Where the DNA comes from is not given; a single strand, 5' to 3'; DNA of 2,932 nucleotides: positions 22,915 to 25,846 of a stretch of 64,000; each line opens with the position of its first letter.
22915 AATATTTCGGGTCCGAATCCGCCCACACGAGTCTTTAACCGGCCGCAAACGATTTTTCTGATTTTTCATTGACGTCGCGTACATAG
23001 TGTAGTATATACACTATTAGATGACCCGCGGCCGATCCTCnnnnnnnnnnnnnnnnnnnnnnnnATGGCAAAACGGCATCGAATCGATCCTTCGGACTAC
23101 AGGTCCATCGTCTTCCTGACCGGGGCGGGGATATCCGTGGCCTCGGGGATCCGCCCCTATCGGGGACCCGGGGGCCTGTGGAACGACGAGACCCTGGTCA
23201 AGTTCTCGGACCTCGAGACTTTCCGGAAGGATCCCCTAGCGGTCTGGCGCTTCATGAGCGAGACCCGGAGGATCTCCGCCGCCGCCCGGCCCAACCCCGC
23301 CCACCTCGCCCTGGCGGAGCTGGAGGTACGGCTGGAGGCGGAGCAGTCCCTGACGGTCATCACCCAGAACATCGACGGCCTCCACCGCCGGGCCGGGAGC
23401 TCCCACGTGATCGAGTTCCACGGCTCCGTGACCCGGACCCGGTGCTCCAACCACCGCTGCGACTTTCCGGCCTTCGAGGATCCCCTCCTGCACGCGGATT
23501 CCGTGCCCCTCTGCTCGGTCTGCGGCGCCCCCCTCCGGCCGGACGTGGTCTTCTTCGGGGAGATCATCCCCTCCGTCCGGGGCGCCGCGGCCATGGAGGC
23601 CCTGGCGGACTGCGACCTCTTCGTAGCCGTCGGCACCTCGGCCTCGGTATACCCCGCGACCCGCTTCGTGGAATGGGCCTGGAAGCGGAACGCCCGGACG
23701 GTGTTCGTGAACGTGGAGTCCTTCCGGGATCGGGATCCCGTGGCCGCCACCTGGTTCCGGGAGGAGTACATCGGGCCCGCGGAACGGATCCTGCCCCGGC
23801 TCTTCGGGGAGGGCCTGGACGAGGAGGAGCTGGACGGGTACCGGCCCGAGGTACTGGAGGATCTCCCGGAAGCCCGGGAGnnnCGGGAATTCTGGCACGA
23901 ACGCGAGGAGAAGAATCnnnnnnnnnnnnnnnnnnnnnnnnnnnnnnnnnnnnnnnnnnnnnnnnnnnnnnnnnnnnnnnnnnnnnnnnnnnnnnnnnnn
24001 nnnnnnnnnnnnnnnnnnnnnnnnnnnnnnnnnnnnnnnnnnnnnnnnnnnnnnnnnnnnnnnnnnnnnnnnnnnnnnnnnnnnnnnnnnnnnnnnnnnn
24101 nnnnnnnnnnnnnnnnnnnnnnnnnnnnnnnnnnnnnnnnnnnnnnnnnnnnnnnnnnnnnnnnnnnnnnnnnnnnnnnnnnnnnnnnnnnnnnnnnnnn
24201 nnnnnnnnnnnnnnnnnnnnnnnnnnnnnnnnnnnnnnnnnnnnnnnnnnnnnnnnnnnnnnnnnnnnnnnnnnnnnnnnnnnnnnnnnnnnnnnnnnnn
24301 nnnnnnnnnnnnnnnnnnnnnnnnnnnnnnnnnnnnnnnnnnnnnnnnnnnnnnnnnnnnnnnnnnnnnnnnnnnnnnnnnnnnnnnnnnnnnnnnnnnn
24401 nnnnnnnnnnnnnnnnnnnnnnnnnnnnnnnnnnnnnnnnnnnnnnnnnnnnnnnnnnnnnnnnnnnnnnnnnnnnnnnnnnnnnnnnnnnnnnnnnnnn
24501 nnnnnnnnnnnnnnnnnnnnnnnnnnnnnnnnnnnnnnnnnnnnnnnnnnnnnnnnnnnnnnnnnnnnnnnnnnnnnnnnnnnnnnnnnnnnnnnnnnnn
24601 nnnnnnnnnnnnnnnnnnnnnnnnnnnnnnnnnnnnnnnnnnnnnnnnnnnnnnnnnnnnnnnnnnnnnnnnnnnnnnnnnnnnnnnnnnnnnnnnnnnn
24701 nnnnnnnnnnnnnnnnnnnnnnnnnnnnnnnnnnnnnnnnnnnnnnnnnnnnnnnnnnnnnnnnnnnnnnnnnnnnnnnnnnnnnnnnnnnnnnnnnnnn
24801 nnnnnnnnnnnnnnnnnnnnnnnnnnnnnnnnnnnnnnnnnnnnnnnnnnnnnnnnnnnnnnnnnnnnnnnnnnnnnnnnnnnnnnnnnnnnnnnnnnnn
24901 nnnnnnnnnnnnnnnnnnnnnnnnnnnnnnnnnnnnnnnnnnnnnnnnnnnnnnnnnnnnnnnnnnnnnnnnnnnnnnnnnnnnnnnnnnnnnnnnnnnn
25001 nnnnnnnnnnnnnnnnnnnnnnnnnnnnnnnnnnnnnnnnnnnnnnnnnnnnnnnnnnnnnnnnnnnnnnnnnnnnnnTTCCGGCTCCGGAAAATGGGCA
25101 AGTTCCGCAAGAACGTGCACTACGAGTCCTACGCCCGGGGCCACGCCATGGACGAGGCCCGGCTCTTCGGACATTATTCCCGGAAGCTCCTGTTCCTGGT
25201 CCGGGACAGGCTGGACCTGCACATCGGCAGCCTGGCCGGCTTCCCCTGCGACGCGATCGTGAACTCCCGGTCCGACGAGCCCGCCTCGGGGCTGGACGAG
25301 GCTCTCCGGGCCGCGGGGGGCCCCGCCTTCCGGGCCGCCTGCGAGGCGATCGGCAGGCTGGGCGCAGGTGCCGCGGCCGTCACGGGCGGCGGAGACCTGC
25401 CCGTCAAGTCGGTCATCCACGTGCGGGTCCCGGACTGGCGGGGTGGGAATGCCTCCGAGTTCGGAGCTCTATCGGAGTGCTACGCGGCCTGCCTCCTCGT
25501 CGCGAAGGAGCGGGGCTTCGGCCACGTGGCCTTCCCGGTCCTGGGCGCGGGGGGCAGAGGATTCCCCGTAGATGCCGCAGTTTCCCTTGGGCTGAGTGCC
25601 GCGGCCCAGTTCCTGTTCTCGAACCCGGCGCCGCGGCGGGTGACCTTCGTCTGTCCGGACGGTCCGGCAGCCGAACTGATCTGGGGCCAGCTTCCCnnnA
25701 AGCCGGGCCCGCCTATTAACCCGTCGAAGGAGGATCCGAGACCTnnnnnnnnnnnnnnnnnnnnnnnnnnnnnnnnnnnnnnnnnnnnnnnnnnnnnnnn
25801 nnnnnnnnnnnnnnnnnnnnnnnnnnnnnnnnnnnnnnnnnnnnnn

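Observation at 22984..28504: Four-gene ADP-ribose signalling operon: sirtuin / vWA-macro / NrtR-like Nudix regulator / ARH fused to unknown domain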

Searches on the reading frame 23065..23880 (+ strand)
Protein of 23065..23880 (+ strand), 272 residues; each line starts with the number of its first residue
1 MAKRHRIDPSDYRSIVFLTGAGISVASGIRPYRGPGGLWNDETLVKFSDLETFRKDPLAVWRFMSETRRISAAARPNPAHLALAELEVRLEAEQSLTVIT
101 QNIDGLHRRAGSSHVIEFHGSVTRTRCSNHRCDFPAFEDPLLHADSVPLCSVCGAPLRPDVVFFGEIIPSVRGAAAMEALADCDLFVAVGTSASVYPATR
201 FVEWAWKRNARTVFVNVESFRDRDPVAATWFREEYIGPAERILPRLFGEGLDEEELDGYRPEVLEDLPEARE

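Call 10: search_protein_families(library=pfam, proteins=[window:23065-23880:+], max_evalue=0.01)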
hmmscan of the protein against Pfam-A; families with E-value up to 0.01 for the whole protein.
window:23065-23880:+ (272 aa): 2 families
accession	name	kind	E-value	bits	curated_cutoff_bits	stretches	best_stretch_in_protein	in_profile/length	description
PF02146.23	SIR2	-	1.2e-42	146.3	24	1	20-197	1-180/180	Sir2 family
PF00205.28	TPP_enzyme_M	-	0.0055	16.9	30.4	1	168-218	63-112/137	Thiamine pyrophosphate enzyme, central domain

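Call 11: search_protein_families(library=ncbifam, proteins=[window:23065-23880:+], max_evalue=0.01)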
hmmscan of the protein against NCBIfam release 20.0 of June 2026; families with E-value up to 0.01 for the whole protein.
window:23065-23880:+ (272 aa): 7 families
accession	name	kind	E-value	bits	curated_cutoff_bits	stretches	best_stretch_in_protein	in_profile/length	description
NF001753.0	PRK00481.1-3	subfamily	1.2e-64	217.7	243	1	12-233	13-234/252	NAD-dependent protein deacylase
NF040867.1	prot_deacyl_CobB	equivalog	9.8e-61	205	320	1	13-234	11-230/242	NAD-dependent protein deacetylase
NF001755.0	PRK00481.1-5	equivalog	1.9e-47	161.6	318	1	14-249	42-268/278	Sir2 family NAD+-dependent deacetylase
NF001752.0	PRK00481.1-1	equivalog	8.7e-46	156.4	221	1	13-220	15-218/242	NAD-dependent protein deacylase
NF010736.0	PRK14138.1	equivalog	1.1e-42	146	395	1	12-219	11-215/244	NAD-dependent deacetylase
NF001754.0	PRK00481.1-4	equivalog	2.1e-42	144.9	252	1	13-219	16-218/244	NAD-dependent protein deacylase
NF003738.0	PRK05333.1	equivalog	3.8e-42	144.2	305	2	13-129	27-140/295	NAD-dependent protein deacetylase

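Call 21: search_solved_structures(query=window:23065-23880:+, max_evalue=1e-10, show_alignments=2)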
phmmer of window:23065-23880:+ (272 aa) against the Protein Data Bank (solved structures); distinct sequences matched with E-value up to 1e-10: 102 (the best 60 are shown).
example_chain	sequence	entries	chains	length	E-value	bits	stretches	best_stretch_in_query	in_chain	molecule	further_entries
6fky_A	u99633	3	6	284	3.9e-42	147.7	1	13-244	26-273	NAD-dependent protein deacylase sirtuin-5, mitochondrial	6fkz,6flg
6enx_A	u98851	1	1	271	4.4e-42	147.6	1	13-244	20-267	NAD-dependent protein deacylase sirtuin-5, mitochondrial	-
4utn_A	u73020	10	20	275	4.6e-42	147.5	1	13-244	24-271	NAD-DEPENDENT PROTEIN DEACYLASE SIRTUIN-5, MITOCHONDRIAL | SIRTUIN 5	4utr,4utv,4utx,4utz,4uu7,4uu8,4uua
6eo0_A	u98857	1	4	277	4.8e-42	147.5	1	13-244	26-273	NAD-dependent protein deacylase sirtuin-5, mitochondrial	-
6rxj_A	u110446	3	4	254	2.5e-40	141.8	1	5-246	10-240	NAD-dependent protein deacylase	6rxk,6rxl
1ma3_A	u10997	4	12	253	5e-40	140.8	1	15-248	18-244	Transcriptional regulatory protein, Sir2 family | NAD-dependent deacetylase 2 | NAD-dependent protein deacylase 2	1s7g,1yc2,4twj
1s5p_A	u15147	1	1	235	1e-39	139.8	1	15-246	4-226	NAD-dependent deacetylase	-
6rxm_A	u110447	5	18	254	1.3e-39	139.4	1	5-246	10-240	NAD-dependent protein deacylase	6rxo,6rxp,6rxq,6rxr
6rxs_A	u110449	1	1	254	3.3e-39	138.2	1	5-246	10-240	NAD-dependent protein deacylase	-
7x3p_A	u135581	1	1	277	3.4e-37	131.5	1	13-246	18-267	NAD-dependent protein deacylase sirtuin-5, mitochondrial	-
4g1c_A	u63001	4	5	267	3.8e-37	131.4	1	13-140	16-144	NAD-dependent protein deacylase sirtuin-5, mitochondrial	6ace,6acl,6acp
9v0h_A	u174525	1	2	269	3.9e-37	131.4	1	13-140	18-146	NAD-dependent protein deacylase sirtuin-5, mitochondrial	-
6aco_A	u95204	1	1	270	3.9e-37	131.3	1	13-140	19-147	NAD-dependent protein deacylase sirtuin-5, mitochondrial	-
8gbl_A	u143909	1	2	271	4e-37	131.3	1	13-140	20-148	NAD-dependent protein deacylase sirtuin-5, mitochondrial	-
2b4y_A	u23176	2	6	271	4e-37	131.3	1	13-140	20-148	NAD-dependent deacetylase sirtuin-5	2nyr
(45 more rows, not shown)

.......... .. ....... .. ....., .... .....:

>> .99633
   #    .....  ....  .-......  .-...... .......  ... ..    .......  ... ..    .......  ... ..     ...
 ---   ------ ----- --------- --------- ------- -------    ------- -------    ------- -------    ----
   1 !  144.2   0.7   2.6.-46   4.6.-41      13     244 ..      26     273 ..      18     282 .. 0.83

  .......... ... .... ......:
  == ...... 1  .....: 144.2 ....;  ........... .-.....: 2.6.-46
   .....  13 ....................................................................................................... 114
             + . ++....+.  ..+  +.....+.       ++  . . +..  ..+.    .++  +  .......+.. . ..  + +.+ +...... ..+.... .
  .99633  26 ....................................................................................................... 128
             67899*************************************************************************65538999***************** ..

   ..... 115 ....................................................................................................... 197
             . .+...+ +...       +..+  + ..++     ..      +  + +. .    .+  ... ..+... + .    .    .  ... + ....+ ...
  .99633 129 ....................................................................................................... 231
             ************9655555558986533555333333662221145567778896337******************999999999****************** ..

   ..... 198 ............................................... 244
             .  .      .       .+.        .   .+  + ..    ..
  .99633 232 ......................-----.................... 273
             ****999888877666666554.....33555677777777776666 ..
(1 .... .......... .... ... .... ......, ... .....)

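Call 43: search_protein_families(library=padloc, proteins=[window:23065-23880:+], max_evalue=0.001)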
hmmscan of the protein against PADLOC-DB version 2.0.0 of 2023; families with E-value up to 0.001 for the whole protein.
window:23065-23880:+ (272 aa): 0 families

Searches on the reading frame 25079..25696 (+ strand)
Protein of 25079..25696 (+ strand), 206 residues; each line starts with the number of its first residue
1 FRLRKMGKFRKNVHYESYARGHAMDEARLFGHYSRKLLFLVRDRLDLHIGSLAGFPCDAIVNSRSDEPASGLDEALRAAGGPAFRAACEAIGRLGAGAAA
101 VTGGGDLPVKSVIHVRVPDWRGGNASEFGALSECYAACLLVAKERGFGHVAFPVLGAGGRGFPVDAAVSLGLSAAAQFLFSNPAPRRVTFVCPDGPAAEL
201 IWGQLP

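Call 42: search_solved_structures(query=window:25079-25696:+, max_evalue=0.001, show_alignments=3)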
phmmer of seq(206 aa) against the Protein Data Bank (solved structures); distinct sequences matched with E-value up to 0.001: 48.
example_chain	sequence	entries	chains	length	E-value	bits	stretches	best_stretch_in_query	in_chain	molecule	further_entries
3vfq_A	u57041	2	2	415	1.1e-24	90.6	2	47-176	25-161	Poly [ADP-ribose] polymerase 14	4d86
5cms_R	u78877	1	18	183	7.1e-22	81.5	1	43-200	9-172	O-acetyl-ADP-ribose deacetylase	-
5cb3_A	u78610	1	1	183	9.6e-22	81.1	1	43-200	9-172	O-acetyl-ADP-ribose deacetylase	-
1spv_A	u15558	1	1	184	1.3e-21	80.7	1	44-200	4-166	putative polyprotein/phosphatase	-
5cb5_R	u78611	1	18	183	1.2e-20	77.4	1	43-200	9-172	O-acetyl-ADP-ribose deacetylase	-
9w48_A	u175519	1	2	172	4.3e-17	65.9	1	45-184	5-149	Macro domain-containing protein DR_2288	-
4iqy_A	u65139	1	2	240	4.7e-17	65.7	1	41-183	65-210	O-acetyl-ADP-ribose deacetylase MACROD2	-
6y4y_A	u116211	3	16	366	1.3e-16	64.3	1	41-183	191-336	Thioredoxin 1,ADP-ribose glycohydrolase MACROD2 | ADP-ribose glycohydrolase MACROD2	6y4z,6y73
2dx6_A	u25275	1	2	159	1.7e-16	64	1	48-170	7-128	Hypothetical protein TTHA0132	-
1zr5_A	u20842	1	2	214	1.3e-15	61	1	30-192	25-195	H2AFY protein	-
4etj_A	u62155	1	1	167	2.8e-14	56.7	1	50-172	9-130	Serine hydrolase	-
4ess_A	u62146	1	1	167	3.5e-14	56.4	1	50-172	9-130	OR187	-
3v45_A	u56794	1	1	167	3.8e-14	56.3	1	50-172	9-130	Serine hydrolase OSH55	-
2x47_A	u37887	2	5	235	6e-14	55.6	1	43-180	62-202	MACRO DOMAIN-CONTAINING PROTEIN 1 | ADP-ribose glycohydrolase MACROD1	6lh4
4etk_A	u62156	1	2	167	9.4e-14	55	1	50-168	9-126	De novo designed serine hydrolase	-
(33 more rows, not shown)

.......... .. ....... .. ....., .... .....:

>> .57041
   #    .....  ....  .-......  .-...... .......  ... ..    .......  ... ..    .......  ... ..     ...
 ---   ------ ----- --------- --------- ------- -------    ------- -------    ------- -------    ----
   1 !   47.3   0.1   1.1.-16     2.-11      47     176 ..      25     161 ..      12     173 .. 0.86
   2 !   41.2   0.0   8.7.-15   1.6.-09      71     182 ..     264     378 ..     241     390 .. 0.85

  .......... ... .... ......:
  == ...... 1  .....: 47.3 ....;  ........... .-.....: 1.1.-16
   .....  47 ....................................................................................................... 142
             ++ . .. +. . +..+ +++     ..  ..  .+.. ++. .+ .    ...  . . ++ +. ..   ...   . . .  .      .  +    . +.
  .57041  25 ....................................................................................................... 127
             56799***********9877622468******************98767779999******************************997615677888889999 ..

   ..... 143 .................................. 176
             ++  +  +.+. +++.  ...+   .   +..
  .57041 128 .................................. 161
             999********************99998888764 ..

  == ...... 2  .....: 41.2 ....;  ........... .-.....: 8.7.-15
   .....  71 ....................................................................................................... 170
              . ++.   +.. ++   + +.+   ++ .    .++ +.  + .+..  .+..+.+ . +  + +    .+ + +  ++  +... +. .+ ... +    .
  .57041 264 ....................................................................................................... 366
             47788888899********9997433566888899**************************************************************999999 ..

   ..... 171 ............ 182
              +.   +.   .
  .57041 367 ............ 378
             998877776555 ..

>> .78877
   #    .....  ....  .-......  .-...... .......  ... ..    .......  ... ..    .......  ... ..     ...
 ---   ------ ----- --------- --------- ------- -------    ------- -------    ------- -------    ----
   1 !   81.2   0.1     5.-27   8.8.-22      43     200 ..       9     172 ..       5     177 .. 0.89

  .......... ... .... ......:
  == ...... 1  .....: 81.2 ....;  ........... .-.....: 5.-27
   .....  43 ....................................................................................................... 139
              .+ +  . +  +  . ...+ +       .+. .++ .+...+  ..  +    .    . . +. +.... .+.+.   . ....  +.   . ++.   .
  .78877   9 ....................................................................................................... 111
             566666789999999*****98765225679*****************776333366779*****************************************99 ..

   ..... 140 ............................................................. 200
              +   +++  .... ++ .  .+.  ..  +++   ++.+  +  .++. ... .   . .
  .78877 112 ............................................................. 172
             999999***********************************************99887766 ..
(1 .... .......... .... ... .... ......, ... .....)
